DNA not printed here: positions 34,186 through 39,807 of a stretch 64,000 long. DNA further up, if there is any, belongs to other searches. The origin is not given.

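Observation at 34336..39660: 1,774-aa envelope protein combining TPR/PD40 N-terminus, ~1,000-aa coiled coil with slippage-prone N/Q tracts, and triple SPOR C-terminus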

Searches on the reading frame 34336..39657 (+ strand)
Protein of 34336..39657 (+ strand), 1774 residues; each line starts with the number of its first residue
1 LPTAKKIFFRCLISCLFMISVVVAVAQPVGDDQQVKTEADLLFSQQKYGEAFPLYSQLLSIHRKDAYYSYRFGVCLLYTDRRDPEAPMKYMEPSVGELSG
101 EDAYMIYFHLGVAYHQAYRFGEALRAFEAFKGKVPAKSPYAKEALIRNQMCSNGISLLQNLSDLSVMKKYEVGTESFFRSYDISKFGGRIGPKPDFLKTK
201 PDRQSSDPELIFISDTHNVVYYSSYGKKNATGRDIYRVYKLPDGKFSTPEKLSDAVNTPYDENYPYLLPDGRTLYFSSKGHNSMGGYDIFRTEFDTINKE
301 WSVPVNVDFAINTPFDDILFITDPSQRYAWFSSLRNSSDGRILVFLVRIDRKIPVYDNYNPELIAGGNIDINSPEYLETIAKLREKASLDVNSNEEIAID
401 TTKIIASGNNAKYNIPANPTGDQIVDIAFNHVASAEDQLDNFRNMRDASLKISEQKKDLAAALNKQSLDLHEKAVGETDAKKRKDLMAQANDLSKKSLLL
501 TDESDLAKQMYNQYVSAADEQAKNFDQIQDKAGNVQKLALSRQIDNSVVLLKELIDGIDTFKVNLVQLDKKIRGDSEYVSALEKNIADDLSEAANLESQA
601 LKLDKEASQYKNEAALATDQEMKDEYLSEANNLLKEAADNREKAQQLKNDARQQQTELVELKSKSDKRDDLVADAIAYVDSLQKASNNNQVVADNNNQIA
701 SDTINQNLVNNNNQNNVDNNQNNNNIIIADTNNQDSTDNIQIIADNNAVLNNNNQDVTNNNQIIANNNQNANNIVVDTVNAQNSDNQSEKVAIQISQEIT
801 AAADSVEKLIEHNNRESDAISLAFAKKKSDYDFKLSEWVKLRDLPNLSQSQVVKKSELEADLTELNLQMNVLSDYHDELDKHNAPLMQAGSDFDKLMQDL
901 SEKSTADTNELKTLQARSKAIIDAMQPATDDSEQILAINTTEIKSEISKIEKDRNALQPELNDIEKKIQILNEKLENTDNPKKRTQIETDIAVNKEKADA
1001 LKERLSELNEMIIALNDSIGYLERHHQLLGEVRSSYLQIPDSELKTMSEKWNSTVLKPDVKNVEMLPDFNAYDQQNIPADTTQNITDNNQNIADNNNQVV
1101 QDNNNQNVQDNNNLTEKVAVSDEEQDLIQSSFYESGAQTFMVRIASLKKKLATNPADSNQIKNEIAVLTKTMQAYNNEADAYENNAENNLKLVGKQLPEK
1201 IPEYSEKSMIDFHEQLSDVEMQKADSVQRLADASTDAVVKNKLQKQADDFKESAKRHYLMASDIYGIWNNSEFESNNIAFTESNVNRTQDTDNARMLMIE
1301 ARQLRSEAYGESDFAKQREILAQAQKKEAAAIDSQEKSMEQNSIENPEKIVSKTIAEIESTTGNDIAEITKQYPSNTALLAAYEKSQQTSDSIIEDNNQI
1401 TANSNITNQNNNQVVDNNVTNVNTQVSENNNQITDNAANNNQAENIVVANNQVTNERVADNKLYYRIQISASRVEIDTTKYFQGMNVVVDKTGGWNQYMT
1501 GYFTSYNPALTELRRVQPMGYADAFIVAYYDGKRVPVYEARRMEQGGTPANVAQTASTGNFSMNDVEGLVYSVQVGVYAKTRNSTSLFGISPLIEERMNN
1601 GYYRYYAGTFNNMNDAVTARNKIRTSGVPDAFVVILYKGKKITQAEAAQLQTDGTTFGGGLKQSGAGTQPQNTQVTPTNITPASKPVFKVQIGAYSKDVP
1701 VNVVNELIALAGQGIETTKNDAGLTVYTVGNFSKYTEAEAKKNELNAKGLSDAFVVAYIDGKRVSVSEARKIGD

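Call 3: search_protein_families(library=pfam, proteins=[window:34336-39657:+], max_evalue=1)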
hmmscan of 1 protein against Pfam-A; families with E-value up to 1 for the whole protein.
window:34336-39657:+ (1774 aa): 8 families
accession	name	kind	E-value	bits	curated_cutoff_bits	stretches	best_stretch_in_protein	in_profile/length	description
PF05036.18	SPOR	-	9.1e-08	32.8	21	2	1687-1756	4-75/76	SPOR domain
PF07676.18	PD40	-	9.5e-07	29.1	20.9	1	254-291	3-38/38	WD40-like Beta Propeller Repeat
PF13374.12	TPR_10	-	0.0038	17.7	27.5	0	109-128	7-26/42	Tetratricopeptide repeat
PF20667.3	Sec10_N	-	0.0048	17.4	27.4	1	908-986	12-90/118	Exocyst complex component Sec10, N-terminal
PF13432.12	TPR_16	-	0.12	13.3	32.7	0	101-133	28-60/65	Tetratricopeptide repeat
PF07719.23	TPR_2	-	0.12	13.1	27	0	106-128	3-25/34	Tetratricopeptide repeat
PF21292.3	EME1-MUS81_C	-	0.12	13.1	27.4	1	1366-1391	16-42/74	EME1/MUS81, C-terminal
PF08112.16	ATP-synt_E_2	-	0.34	11.7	25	0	963-1011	8-49/56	ATP synthase epsilon subunit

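Call 4: search_protein_families(library=ncbifam, proteins=[window:34336-39657:+], max_evalue=1)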
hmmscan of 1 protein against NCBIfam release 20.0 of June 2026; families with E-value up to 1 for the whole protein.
window:34336-39657:+ (1774 aa): 2 families
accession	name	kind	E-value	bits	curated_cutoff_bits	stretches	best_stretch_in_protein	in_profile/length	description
NF052230.1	T9SS_PorE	exception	7.8e-20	70.7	600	1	213-340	286-409/648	PorE family type IX secretion system protein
NF041418.1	MbpA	equivalog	0.69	9.8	90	1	592-659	13-78/93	mobilization protein MbpA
